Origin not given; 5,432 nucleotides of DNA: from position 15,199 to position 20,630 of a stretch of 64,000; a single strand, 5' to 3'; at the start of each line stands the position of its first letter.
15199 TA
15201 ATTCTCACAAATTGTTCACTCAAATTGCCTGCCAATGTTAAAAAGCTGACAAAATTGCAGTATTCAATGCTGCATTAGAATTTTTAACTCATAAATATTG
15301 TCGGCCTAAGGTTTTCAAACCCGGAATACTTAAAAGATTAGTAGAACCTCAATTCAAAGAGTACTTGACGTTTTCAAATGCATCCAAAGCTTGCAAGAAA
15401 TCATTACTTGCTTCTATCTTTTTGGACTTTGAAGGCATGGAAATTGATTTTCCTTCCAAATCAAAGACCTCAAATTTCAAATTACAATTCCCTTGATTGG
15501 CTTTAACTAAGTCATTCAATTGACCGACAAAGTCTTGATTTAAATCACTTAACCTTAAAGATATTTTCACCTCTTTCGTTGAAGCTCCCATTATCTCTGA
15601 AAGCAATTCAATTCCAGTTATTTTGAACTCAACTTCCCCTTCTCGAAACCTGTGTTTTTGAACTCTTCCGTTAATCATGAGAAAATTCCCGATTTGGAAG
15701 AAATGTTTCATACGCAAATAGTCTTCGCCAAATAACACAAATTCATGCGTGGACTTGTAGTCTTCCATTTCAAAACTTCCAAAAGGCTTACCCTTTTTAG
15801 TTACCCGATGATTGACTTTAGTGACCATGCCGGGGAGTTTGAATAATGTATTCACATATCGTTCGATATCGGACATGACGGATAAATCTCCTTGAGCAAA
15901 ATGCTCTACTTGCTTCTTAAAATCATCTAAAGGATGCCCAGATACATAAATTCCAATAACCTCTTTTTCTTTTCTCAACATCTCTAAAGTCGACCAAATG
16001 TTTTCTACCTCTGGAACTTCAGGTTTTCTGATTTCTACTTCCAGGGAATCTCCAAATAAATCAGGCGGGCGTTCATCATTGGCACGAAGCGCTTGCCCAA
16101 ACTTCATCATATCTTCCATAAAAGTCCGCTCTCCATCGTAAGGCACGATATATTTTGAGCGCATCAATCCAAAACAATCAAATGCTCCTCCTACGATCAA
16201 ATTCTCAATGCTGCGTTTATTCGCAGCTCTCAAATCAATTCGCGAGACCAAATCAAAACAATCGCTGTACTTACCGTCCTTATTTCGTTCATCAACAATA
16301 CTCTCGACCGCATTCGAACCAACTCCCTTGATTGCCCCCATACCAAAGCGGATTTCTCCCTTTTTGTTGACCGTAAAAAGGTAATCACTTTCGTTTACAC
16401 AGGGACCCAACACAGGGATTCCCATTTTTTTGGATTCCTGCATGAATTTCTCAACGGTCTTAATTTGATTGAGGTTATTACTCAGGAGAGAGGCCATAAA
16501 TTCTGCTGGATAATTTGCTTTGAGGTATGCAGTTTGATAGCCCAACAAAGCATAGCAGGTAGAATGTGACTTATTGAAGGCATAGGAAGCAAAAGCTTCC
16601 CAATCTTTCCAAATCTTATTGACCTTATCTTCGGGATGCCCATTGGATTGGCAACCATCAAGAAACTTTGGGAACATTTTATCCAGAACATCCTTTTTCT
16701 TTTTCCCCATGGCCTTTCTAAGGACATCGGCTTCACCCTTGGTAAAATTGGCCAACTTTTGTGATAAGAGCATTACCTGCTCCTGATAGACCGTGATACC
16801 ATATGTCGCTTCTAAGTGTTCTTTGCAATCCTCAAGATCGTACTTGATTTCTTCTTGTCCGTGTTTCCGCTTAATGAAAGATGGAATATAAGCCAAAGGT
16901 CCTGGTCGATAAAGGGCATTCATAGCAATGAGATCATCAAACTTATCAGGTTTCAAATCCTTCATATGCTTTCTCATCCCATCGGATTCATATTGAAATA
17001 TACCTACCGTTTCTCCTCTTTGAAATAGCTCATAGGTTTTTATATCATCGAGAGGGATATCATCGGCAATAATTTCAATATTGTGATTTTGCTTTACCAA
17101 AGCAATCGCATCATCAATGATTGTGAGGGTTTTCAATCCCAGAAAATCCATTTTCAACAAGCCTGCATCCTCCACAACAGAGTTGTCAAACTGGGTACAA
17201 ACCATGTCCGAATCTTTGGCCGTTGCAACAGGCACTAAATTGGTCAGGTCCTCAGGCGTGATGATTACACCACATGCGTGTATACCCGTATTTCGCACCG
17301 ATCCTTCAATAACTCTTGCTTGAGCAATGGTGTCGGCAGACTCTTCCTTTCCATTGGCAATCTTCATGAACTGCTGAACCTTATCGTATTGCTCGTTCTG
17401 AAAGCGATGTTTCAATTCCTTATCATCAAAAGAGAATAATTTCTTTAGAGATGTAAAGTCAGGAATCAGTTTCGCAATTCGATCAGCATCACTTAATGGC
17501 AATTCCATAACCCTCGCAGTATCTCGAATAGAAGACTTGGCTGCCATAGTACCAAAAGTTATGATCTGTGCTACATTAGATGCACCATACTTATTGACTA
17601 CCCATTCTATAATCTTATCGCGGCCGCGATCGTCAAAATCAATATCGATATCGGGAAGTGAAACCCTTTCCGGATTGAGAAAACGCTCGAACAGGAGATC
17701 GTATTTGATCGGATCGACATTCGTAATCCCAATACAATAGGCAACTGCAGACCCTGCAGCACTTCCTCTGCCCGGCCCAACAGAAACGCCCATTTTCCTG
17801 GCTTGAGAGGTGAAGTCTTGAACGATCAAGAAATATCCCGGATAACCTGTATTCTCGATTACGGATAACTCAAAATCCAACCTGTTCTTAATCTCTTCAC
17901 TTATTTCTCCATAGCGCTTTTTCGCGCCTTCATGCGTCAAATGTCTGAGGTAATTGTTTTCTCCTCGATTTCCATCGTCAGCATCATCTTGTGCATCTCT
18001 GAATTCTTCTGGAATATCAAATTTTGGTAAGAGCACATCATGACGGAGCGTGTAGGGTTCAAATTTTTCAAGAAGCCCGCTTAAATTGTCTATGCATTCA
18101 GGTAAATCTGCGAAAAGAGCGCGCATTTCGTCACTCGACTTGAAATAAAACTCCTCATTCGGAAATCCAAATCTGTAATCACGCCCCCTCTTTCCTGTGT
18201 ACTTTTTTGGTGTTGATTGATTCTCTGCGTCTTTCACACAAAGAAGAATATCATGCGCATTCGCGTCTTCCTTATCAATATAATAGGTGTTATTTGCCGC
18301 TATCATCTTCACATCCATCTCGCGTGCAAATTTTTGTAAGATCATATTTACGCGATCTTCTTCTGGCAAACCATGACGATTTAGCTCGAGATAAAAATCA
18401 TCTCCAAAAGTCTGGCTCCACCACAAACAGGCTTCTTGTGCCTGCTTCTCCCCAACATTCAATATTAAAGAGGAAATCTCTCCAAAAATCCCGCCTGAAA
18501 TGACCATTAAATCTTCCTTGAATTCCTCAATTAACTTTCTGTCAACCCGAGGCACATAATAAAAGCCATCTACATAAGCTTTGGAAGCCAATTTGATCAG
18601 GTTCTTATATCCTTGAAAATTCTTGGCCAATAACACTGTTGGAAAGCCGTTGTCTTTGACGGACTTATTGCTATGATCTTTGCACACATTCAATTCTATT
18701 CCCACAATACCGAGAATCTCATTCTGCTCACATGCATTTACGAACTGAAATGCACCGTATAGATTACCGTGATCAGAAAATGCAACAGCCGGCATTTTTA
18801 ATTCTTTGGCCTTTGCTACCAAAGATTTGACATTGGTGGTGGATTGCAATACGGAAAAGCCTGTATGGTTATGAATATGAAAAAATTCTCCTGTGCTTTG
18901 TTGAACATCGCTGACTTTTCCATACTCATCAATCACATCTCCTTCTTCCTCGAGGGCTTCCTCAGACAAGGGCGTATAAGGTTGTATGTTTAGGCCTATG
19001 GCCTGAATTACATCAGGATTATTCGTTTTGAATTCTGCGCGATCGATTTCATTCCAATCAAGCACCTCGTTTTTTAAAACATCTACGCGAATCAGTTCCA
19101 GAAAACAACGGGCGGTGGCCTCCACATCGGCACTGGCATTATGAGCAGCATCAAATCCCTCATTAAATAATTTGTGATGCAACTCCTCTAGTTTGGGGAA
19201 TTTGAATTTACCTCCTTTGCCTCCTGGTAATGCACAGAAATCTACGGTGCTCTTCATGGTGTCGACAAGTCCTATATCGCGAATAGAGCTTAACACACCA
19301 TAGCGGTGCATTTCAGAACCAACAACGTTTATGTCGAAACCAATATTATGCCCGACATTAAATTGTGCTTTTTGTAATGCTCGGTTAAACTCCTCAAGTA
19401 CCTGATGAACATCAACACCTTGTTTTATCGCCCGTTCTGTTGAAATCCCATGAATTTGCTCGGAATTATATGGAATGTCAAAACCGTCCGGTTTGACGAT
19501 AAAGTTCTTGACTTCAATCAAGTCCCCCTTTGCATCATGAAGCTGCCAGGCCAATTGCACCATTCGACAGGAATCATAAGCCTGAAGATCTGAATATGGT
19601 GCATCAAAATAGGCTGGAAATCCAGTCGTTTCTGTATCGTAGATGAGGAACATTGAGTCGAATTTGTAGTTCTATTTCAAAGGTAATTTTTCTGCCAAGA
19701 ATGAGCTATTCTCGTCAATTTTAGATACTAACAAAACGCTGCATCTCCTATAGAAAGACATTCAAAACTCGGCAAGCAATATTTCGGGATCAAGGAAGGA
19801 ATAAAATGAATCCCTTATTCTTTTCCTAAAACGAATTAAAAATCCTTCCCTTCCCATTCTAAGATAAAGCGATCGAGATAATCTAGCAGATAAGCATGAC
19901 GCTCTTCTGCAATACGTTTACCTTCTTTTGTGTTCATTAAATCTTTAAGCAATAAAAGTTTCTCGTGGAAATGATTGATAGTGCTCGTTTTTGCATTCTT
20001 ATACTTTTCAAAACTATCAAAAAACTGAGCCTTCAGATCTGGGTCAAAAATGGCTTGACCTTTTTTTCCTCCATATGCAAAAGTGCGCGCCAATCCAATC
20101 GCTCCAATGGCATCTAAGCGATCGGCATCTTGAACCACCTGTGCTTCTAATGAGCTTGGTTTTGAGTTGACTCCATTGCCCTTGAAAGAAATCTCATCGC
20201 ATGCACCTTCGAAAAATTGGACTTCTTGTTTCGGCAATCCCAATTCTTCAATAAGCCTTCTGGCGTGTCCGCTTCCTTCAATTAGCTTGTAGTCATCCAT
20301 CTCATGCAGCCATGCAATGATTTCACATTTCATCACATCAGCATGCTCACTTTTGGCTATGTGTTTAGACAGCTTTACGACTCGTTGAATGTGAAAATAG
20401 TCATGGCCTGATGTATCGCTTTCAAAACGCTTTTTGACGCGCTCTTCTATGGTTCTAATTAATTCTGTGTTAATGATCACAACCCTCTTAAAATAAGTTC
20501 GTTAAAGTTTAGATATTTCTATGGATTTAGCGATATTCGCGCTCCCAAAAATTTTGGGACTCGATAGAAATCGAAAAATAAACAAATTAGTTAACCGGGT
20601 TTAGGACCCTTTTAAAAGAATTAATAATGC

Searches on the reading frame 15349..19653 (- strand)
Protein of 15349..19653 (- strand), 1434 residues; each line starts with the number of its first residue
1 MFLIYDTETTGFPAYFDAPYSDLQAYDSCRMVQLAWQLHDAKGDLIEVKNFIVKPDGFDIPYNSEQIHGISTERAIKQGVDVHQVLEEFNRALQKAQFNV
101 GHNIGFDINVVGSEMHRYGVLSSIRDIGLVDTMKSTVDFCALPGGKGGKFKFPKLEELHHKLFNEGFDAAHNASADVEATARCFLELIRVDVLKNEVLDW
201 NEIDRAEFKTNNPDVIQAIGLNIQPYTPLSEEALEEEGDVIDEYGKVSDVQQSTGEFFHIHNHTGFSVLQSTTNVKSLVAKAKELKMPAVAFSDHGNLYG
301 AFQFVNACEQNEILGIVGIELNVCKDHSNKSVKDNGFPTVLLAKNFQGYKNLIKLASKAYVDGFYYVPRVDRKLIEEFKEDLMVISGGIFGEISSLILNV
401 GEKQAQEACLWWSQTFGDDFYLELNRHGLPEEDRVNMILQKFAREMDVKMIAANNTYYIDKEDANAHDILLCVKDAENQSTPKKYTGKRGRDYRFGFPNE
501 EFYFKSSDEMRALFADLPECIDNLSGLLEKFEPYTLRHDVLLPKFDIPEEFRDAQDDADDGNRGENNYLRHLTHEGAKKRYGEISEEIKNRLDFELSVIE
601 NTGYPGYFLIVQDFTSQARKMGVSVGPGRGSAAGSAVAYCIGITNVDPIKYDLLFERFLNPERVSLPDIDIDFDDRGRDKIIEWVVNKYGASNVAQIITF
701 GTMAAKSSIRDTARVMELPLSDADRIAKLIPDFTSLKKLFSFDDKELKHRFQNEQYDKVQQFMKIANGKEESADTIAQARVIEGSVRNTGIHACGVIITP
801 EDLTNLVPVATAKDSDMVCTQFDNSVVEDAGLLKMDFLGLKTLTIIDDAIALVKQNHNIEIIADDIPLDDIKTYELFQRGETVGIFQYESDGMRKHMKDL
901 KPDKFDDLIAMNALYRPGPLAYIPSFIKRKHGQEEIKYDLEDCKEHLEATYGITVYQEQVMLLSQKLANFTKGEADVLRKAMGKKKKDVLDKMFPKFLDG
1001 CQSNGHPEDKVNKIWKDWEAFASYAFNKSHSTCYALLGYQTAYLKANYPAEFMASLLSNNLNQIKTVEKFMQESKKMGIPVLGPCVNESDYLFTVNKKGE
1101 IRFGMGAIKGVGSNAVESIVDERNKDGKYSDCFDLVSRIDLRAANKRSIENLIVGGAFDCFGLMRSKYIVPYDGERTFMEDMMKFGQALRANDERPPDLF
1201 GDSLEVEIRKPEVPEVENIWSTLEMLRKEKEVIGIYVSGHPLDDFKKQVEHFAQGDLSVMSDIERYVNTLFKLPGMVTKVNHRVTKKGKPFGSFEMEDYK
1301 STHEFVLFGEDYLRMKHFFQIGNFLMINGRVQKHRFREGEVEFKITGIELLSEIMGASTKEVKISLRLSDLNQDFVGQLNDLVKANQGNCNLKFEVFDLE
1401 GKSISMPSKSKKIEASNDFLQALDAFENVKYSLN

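Call 55: search_protein_families(library=pfam, proteins=[window:15349-19653:-], max_evalue=0.001)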
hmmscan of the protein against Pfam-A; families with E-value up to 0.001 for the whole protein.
window:15349-19653:- (1434 aa): 6 families
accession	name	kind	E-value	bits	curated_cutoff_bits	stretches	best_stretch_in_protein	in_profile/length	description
PF07733.18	DNA_pol3_alpha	-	1.2e-94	317.2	23.9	1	568-839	2-260/260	Bacterial DNA polymerase III alpha NTPase domain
PF17657.6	DNA_pol3_finger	-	4e-62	208.9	22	1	842-1005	1-166/166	Bacterial DNA polymerase III alpha subunit finger domain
PF02811.25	PHP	-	3.9e-45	154.6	26.4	1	259-427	1-164/164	PHP domain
PF14579.12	HHH_6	-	2e-29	102.1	25.6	1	1078-1167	1-89/90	Helix-hairpin-helix motif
PF00929.31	RNase_T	-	1.3e-11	45.7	24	1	3-184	1-164/164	Exonuclease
PF01336.31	tRNA_anti-codon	-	1.6e-07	31.6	27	1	1275-1351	5-75/75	OB-fold nucleic acid binding domain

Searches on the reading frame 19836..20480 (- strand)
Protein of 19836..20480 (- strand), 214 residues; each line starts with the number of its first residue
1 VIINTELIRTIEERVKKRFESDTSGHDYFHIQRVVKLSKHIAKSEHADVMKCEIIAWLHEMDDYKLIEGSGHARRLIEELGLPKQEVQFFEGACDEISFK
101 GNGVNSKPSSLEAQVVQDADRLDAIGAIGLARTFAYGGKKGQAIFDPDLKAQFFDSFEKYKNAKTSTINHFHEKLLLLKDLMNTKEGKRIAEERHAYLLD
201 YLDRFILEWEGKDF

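Call 55: search_protein_families(library=pfam, proteins=[window:19836-20480:-], max_evalue=0.001)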
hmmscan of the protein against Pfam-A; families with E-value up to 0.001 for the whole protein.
window:19836-20480:- (214 aa): 1 family
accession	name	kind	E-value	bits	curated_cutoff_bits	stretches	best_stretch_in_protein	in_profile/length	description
PF01966.28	HD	-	0.00021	22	22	1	30-124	4-115/116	HD domain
